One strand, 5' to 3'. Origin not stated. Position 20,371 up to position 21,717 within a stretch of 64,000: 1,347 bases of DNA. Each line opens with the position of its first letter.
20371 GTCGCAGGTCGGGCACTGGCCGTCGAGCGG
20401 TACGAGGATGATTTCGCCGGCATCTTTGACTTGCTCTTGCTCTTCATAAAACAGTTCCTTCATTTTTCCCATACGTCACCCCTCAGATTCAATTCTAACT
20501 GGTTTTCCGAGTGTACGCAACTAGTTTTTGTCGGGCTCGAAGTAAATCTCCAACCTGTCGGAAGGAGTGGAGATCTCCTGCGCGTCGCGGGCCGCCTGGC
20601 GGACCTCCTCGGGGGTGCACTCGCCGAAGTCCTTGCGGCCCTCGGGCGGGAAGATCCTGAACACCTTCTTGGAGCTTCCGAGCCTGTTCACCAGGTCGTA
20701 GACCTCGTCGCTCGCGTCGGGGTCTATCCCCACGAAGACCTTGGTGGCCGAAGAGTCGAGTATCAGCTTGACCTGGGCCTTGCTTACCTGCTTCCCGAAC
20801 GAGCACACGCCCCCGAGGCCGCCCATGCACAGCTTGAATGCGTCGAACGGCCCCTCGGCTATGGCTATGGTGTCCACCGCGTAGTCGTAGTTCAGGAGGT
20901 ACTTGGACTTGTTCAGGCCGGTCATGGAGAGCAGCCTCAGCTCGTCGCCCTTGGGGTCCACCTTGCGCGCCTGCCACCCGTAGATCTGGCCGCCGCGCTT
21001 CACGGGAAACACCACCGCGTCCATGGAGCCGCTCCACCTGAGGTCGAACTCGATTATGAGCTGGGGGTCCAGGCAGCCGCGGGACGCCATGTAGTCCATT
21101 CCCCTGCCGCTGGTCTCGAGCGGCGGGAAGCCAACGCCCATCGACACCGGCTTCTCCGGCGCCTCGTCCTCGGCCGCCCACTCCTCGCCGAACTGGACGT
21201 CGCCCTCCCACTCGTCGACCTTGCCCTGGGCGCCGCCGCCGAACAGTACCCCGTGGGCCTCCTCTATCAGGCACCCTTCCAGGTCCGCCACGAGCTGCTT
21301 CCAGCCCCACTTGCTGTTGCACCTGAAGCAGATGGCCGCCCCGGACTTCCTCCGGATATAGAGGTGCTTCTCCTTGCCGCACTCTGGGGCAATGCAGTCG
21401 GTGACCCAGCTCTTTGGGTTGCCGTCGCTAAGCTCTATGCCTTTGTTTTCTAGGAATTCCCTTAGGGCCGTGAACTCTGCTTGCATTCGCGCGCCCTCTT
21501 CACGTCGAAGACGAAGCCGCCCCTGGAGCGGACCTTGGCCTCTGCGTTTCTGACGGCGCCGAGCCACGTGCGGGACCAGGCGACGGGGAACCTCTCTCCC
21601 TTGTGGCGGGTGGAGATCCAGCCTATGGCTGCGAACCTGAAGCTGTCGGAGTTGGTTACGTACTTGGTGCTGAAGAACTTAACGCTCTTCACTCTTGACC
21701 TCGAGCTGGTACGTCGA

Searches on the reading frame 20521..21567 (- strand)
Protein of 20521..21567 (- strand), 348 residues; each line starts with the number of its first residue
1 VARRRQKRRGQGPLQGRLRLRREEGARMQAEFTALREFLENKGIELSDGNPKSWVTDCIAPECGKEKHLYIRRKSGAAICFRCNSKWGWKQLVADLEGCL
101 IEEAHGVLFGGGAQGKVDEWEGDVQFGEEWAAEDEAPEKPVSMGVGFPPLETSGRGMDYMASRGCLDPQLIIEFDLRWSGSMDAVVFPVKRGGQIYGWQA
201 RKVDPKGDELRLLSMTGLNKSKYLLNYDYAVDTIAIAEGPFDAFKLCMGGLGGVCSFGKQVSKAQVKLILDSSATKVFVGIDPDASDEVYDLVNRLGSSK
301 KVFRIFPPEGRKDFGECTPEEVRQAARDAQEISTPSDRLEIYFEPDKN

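Call 13: search_protein_families(library=pfam, proteins=[window:20521-21567:-], max_evalue=0.001)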
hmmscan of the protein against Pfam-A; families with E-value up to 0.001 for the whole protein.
window:20521-21567:- (348 aa): 0 families

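Call 21: find_related_loci(query=window:20521-21567:-, collection=viral_contigs, flank=10000)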
Query window:20521-21567:- (348 aa) in viral_contigs; peptide patterns used: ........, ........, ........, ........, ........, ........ (x = any residue, [..] = any of these).
17 stretches matched a pattern, but none encodes a relative of the query by tblastn (E <= 1e-3).

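Call 28: search_protein_families(library=phrogs, proteins=[window:20521-21567:-], max_evalue=0.01)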
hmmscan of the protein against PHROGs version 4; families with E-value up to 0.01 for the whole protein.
window:20521-21567:- (348 aa): 1 family
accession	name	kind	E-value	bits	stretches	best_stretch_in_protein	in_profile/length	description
phrog_47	-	DNA, RNA and nucleotide metabolism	3e-35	123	1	35-333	31-337/947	DNA primase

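Call 58: find_related_loci(query=A3, collection=viral_contigs, flank=6000)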
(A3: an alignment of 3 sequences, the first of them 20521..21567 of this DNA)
Query A3 (348 aa) in viral_contigs; peptide patterns used: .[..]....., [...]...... (x = any residue, [..] = any of these).
48 stretches matched a pattern; 3 encode a relative of the query (tblastn E <= 1e-3); 3 distinct loci.
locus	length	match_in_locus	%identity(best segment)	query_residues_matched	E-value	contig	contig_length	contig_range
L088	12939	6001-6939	44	35-346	3e-90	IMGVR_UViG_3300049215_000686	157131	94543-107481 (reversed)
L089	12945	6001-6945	48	33-344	2e-97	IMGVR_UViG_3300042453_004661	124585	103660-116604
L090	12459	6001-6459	27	174-323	8e-6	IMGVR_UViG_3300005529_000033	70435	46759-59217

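Call 59: find_related_loci(query=A3, collection=metagenome_contigs, flank=6000)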
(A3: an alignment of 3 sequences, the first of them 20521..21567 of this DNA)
Query A3 (348 aa) in metagenome_contigs; peptide patterns used: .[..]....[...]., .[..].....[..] (x = any residue, [..] = any of these).
296 stretches matched a pattern; 5 encode a relative of the query (tblastn E <= 1e-3); 5 distinct loci.
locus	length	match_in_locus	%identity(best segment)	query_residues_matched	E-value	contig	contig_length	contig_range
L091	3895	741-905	38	27-86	1e-6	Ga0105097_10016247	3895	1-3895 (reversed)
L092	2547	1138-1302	38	27-86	2e-6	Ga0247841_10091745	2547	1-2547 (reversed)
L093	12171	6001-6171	42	25-86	2e-6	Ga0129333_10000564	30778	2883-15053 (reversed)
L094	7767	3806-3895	53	55-86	2e-5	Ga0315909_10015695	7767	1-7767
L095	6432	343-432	53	55-86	2e-5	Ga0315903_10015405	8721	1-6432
